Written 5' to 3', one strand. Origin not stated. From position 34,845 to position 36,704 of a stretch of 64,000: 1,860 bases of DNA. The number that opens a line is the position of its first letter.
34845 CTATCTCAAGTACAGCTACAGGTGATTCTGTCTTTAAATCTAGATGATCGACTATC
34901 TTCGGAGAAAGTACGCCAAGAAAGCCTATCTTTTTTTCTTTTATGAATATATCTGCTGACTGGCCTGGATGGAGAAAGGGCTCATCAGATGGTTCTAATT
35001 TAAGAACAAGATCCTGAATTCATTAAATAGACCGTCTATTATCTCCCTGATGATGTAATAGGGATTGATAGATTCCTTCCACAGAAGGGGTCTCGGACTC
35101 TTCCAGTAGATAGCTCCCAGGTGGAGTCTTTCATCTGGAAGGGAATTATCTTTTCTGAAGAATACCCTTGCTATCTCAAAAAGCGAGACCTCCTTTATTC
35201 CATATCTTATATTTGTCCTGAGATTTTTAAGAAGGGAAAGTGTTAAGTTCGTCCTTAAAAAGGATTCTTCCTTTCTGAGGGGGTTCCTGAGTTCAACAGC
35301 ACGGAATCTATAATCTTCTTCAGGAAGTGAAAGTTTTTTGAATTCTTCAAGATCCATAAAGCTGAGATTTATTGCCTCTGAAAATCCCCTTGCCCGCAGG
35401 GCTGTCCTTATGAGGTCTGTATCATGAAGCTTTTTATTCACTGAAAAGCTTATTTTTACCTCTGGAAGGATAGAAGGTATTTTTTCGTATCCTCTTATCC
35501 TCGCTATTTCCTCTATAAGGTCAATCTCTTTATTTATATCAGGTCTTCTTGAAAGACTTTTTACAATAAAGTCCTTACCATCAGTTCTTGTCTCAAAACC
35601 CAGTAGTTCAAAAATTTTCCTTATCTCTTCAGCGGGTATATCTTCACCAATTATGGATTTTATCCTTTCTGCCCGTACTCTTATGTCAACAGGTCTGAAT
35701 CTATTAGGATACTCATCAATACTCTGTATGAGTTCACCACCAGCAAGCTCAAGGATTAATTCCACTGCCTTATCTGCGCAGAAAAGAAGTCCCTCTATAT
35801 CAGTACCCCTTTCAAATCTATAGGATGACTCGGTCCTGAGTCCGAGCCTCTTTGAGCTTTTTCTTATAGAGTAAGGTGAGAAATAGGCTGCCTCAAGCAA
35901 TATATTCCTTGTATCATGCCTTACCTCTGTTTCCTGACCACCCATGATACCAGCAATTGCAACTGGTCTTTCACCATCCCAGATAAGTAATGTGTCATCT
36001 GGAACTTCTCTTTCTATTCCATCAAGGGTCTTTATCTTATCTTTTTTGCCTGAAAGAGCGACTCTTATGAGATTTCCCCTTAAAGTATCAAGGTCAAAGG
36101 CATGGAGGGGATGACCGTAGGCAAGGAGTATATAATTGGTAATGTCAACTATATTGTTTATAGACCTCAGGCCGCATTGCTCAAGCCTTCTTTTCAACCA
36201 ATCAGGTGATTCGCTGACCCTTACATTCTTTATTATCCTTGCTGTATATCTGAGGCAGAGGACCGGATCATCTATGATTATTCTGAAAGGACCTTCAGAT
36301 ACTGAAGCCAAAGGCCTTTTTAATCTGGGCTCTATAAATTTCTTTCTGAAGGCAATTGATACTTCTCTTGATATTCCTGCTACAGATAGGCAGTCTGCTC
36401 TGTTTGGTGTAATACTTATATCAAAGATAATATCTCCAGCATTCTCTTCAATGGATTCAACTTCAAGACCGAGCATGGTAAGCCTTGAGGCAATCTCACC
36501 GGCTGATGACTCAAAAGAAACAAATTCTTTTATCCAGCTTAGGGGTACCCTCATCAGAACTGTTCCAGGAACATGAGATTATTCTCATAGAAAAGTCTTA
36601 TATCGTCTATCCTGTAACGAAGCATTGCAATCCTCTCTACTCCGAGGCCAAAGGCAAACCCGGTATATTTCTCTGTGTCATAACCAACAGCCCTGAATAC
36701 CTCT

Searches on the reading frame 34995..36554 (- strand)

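Call 25: search_protein_families(library=pfam, proteins=[window:34995-36554:-], max_evalue=0.00001)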
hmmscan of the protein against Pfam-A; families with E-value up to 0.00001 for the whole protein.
window:34995-36554:- (519 aa): 3 families
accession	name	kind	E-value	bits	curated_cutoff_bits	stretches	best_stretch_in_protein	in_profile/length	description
PF03483.22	B3_4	-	5.6e-67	225.1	29.3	1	100-272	2-174/174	B3/4 domain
PF17759.6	tRNA_synthFbeta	-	2.2e-32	112.7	22.4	1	359-515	1-159/214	Phenylalanyl tRNA synthetase beta chain CLM domain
PF03484.21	B5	-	1.9e-22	79.6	28.6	1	291-356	1-67/67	tRNA synthetase B5 domain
